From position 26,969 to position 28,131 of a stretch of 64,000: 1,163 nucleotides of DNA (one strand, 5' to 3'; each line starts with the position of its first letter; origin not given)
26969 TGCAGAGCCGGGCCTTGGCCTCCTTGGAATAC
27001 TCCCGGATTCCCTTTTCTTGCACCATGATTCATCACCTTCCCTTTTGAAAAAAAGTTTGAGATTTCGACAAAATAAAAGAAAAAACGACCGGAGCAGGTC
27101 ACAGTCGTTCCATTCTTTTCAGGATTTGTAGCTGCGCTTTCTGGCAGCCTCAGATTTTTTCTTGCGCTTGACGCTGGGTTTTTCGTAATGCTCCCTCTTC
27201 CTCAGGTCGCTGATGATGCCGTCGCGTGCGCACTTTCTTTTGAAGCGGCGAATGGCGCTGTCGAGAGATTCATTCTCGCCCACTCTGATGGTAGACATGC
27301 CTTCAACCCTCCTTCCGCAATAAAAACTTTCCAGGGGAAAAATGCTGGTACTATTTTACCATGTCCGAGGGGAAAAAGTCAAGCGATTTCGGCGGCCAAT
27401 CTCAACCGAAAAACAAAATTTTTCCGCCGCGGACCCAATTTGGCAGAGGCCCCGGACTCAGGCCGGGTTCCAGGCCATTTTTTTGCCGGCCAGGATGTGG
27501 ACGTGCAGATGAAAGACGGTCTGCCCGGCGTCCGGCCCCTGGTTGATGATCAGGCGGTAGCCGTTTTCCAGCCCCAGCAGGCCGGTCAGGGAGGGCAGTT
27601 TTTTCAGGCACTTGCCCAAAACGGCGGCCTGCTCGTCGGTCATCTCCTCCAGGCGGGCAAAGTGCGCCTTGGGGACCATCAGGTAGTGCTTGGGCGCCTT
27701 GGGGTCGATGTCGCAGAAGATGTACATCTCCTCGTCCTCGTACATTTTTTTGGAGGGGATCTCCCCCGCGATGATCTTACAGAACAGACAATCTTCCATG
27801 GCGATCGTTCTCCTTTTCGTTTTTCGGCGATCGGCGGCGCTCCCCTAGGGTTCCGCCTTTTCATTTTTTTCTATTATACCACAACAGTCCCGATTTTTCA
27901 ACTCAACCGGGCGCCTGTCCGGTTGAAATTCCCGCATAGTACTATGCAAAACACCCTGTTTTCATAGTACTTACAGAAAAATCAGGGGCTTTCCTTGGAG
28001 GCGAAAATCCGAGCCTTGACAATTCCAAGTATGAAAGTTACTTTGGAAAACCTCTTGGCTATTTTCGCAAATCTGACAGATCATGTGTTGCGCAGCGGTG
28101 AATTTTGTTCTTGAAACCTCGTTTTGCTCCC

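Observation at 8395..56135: Dispersed roughly 45-bp palindromic repeat family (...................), five copies in one orientation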

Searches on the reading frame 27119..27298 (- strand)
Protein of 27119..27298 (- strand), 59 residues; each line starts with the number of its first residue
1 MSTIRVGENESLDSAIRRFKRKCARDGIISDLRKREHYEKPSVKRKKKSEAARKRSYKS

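Call 29: find_encoding_contigs(protein=window:27119-27298:-, flank=10000, max_places=10)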
Protein window:27119-27298:- (59 aa): 21 contigs read that carry it; 10 places shown.
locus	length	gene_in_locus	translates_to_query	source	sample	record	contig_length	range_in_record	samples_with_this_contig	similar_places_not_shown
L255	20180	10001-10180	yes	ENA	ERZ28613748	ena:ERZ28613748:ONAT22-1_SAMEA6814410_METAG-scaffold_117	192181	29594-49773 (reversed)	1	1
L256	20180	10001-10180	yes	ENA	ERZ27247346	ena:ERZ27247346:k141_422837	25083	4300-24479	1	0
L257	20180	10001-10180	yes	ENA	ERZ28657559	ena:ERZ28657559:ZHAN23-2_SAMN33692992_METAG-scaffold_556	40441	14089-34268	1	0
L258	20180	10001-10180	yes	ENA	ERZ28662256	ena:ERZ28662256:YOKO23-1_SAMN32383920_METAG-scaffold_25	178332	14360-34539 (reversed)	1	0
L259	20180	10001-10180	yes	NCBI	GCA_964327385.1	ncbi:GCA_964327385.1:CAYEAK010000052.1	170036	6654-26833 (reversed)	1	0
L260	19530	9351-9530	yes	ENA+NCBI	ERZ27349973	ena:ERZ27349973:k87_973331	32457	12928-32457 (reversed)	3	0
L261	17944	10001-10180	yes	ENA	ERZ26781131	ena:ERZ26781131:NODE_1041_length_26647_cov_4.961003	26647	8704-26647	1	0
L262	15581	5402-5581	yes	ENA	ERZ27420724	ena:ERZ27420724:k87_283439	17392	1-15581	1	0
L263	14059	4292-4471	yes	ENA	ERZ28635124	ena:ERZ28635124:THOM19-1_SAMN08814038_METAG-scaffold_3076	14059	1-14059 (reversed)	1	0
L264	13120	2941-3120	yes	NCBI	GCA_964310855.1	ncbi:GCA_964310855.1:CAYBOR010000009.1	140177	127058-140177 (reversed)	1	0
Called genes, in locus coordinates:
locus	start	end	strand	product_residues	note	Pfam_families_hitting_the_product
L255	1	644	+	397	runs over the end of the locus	PF00583:Acetyltransf_1 (faint)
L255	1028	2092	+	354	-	PF01628:HrcA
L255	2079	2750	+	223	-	PF01025:GrpE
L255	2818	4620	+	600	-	PF00012:HSP70, PF06723:MreB_Mbl, PF00012:HSP70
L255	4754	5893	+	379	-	PF00226:DnaJ, PF01556:DnaJ_C, PF15777:Anti-TRAP (faint), PF00684:DnaJ_CXXCXGXG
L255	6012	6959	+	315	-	PF06325:PrmA, PF05175:MTS, PF10294:Methyltransf_16 (faint), PF13847:Methyltransf_31 (weak), PF08242:Methyltransf_12 (weak), PF13649:Methyltransf_25 (weak)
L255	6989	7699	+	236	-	PF20260:PUA_4, PF04452:Methyltrans_RNA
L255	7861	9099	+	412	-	PF00919:UPF0004, PF04055:Radical_SAM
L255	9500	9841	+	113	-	PF11969:DcpS_C, PF01230:HIT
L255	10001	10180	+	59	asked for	PF01165:Ribosomal_S21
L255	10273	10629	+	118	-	-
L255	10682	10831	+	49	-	-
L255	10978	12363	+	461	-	PF01554:MatE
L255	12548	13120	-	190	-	PF01613:Flavin_Reduct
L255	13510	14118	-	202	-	PF07155:ECF-ribofla_trS, PF12822:ECF_trnsprt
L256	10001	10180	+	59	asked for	PF01165:Ribosomal_S21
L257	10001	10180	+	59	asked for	PF01165:Ribosomal_S21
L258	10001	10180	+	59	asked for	PF01165:Ribosomal_S21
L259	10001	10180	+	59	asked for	PF01165:Ribosomal_S21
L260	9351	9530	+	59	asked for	PF01165:Ribosomal_S21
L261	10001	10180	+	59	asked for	PF01165:Ribosomal_S21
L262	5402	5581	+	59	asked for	PF01165:Ribosomal_S21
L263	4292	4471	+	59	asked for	PF01165:Ribosomal_S21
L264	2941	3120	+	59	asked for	PF01165:Ribosomal_S21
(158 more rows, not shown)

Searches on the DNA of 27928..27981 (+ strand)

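Call 78: build_rna_model(alignment_id=A9, structure=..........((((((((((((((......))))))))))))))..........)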
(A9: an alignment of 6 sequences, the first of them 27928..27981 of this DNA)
Model R2 built from alignment A9 (6 sequences, 54 columns); structure: as given.
model positions 54; base pairs 14; branch points 0; effective number of sequences 6; information 0.985 bits per position. Calibrated on 0.2 Mb of random sequence (short: E-values are rough).
structure used (alignment columns):
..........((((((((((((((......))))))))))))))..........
